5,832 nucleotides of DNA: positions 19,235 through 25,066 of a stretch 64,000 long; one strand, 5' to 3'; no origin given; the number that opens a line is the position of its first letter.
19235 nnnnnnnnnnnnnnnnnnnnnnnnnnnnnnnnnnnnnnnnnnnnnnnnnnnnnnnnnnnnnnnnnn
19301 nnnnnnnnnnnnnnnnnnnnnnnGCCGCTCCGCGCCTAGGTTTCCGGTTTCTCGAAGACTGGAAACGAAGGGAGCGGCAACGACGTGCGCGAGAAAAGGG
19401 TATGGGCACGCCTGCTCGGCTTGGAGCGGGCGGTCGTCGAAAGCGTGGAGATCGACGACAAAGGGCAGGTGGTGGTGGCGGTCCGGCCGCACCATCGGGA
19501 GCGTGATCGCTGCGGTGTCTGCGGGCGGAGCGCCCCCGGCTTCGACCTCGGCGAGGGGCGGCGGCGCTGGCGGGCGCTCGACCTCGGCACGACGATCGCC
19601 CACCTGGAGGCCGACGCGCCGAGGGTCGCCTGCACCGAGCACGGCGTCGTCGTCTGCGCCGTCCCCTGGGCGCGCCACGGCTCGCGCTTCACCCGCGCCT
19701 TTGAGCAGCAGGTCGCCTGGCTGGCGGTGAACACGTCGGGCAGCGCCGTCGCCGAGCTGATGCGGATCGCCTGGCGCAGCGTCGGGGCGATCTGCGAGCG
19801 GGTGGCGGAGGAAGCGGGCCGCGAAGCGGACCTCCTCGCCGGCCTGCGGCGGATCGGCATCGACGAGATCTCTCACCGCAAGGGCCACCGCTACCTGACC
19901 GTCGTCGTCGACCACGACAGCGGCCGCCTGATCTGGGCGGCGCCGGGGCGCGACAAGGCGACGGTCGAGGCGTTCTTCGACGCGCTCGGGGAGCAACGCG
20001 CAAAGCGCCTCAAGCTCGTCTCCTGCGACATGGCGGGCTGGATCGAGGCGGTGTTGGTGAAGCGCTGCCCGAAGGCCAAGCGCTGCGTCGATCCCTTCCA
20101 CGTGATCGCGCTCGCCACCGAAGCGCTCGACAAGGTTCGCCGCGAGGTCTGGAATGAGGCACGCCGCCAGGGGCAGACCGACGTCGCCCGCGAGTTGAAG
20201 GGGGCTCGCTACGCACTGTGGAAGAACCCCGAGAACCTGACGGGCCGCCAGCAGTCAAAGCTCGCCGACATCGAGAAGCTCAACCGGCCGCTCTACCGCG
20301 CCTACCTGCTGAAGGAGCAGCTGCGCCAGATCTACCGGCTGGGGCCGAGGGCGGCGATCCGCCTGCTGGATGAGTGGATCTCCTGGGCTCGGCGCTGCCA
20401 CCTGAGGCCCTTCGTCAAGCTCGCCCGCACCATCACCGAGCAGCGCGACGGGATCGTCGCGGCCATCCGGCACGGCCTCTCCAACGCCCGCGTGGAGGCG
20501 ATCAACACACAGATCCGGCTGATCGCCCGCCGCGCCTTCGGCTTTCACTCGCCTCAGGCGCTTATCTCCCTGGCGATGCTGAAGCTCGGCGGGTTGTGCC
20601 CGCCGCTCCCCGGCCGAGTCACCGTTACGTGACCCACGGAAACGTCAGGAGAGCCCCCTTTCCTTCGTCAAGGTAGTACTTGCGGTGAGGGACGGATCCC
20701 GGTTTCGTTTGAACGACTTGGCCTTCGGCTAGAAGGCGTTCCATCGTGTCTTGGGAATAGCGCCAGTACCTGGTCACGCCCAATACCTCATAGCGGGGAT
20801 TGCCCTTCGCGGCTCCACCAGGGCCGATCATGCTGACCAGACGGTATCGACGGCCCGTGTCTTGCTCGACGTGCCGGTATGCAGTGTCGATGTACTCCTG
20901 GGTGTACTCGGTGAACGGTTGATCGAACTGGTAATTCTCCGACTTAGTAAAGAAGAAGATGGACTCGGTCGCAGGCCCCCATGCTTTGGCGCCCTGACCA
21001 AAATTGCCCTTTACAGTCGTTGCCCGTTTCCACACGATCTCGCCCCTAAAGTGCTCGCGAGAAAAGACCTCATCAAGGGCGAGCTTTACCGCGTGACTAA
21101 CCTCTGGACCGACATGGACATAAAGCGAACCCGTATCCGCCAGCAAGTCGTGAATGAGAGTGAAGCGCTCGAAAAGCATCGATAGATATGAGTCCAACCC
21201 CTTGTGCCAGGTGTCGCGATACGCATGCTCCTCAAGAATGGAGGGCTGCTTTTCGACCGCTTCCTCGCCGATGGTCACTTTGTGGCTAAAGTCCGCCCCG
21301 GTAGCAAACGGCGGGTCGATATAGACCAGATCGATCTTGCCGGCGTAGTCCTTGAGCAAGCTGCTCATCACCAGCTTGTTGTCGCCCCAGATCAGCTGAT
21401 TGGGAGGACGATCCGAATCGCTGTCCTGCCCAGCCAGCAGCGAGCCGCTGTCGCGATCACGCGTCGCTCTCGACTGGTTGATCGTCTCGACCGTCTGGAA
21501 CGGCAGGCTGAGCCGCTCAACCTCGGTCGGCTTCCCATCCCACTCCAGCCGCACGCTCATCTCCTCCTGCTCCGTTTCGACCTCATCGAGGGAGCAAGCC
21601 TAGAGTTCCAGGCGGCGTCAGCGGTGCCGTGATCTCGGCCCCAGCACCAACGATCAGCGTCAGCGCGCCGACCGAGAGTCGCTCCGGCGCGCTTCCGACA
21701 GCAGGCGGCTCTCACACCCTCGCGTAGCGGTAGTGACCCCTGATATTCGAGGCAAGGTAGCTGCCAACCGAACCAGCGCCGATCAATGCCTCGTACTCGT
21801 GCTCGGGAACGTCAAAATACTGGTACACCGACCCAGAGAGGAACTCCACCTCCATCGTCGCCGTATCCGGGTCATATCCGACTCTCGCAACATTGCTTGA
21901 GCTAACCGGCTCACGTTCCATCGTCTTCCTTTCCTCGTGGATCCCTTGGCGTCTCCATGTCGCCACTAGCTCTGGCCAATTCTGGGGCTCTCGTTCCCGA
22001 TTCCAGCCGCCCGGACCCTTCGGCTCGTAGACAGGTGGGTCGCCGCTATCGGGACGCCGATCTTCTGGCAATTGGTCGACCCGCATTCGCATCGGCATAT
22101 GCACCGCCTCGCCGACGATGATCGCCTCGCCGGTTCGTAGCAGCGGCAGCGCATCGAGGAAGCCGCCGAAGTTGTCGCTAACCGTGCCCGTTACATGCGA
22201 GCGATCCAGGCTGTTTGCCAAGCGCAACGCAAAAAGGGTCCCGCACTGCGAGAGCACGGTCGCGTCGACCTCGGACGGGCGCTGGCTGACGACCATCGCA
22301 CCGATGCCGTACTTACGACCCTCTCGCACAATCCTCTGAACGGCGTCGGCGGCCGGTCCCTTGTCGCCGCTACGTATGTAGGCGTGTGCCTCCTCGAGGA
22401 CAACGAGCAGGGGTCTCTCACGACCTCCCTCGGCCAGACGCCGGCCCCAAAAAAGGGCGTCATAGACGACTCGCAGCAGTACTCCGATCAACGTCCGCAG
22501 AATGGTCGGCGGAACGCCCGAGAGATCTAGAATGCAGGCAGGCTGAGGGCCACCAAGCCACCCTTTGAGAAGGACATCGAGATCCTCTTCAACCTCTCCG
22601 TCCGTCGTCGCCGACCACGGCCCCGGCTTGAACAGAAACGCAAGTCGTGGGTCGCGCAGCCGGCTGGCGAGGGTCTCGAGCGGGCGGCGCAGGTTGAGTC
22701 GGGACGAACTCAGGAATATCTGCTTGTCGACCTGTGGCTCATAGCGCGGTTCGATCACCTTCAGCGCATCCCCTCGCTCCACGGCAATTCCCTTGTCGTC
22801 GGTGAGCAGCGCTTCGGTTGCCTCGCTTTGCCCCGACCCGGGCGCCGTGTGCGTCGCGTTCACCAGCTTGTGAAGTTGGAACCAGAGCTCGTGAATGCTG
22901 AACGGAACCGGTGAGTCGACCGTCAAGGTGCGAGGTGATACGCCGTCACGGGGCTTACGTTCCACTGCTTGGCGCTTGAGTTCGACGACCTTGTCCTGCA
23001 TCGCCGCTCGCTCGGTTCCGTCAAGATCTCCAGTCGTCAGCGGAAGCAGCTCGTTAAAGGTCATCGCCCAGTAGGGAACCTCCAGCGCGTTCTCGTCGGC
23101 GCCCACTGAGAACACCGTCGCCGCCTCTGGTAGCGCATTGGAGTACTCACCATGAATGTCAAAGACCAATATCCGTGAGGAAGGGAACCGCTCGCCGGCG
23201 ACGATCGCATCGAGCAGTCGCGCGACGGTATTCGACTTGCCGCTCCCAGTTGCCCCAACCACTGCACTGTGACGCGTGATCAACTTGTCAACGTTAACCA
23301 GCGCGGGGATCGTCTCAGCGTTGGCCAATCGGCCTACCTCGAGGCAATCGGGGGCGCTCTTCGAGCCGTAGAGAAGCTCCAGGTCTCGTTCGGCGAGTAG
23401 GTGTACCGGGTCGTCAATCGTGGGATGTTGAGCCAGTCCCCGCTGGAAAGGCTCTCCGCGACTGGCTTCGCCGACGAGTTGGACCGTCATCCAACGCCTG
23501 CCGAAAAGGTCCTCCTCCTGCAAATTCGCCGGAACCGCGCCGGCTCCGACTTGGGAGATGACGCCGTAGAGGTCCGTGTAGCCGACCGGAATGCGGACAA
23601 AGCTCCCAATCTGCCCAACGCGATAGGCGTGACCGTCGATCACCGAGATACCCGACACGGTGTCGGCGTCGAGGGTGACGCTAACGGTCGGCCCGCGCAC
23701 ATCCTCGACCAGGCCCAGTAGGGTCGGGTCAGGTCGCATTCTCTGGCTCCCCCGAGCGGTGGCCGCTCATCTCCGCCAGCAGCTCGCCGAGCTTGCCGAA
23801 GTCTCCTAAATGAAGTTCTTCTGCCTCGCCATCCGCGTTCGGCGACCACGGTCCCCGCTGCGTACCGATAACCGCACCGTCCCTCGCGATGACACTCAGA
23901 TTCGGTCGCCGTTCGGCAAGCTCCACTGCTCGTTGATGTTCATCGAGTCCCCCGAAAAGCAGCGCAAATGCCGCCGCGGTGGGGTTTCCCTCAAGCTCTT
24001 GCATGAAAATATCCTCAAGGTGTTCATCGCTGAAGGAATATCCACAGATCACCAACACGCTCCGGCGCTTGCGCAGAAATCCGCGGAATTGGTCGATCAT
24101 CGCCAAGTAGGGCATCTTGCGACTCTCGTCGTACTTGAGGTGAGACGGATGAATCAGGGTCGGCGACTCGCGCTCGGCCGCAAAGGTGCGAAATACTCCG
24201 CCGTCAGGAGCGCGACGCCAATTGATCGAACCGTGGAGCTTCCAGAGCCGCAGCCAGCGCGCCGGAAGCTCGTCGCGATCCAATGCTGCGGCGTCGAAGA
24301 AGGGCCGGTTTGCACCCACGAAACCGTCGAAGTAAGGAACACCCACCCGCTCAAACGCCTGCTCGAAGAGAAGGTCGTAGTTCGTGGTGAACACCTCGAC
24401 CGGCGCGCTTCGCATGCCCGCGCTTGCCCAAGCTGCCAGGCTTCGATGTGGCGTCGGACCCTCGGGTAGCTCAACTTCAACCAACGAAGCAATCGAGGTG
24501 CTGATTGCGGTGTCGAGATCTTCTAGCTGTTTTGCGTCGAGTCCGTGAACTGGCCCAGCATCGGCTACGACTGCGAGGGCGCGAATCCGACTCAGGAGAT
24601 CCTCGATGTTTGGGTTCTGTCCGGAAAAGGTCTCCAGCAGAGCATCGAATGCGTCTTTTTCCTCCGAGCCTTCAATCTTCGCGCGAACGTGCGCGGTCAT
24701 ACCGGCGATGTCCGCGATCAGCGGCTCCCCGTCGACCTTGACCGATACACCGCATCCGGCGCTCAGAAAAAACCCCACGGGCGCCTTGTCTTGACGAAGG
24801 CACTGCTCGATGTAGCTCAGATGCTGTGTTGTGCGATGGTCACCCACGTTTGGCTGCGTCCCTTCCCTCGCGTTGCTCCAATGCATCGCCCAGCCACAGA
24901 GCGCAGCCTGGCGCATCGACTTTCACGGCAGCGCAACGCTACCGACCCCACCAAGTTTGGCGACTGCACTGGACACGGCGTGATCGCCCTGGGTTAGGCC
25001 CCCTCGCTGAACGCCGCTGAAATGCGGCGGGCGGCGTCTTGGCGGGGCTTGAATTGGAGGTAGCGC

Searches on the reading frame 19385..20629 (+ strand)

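Call 12: search_protein_families(library=pfam, proteins=[window:19385-20629:+], max_evalue=0.001)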
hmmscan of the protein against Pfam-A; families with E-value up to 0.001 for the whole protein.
window:19385-20629:+ (415 aa): 3 families
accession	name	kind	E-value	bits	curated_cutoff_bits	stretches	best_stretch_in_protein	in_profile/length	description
PF01610.23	DDE_Tnp_ISL3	-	1.4e-74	251.4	23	1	157-394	1-237/240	Transposase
PF13542.12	HTH_Tnp_ISL3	-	7e-15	54.7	27.4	1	92-140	2-50/51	Helix-turn-helix domain of transposase family ISL3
PF14690.11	Zn_ribbon_ISL3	-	3.3e-06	27.8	25.5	1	41-86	3-47/47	zinc-finger of transposase IS204/IS1001/IS1096/IS1165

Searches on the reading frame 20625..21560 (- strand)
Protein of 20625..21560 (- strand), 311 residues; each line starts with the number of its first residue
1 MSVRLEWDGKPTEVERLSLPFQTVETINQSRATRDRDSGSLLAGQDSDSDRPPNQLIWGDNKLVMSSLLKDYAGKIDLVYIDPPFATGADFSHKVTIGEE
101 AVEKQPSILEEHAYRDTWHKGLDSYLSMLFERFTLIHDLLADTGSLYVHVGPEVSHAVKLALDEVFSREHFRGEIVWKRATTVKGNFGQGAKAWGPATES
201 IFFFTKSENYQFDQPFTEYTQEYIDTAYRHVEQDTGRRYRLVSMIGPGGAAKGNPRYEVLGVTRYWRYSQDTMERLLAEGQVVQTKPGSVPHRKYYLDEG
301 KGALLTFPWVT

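Call 12: search_protein_families(library=pfam, proteins=[window:20625-21560:-], max_evalue=0.001)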
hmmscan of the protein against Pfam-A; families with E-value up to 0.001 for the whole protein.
window:20625-21560:- (311 aa): 1 family
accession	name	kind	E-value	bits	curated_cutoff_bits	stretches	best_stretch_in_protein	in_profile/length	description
PF01555.25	N6_N4_Mtase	-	2.4e-14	54.3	26.7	1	76-222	1-123/221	DNA methylase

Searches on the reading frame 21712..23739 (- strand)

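Call 12: search_protein_families(library=pfam, proteins=[window:21712-23739:-], max_evalue=0.001)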
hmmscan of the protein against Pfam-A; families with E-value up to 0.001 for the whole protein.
window:21712-23739:- (675 aa): 5 families
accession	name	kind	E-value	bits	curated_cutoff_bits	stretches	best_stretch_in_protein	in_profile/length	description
PF01935.23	DUF87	-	7.5e-33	114.9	23.2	1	133-423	1-218/220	Helicase HerA, central domain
PF13619.11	KTSC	-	5.3e-24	84.1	25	1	613-670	1-58/58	KTSC domain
PF05872.18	HerA_C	-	1.4e-07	31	22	1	438-514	252-330/502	Helicase HerA-like C-terminal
PF10412.15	TrwB_AAD_bind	-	2.4e-06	27.2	20.5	1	151-204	11-60/387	Type IV secretion-system coupling protein DNA-binding domain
PF01580.24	FtsK_SpoIIIE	-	8.5e-05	22.5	24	0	156-180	40-64/221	FtsK/SpoIIIE family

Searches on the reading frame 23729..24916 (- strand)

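Call 12: search_protein_families(library=pfam, proteins=[window:23729-24916:-], max_evalue=0.001)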
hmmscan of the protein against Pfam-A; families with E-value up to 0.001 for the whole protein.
window:23729-24916:- (395 aa): 1 family
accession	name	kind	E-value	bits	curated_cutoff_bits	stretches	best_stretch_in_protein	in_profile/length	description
PF13289.12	SIR2_2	-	5.8e-19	69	24.5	1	174-332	2-132/141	SIR2-like domain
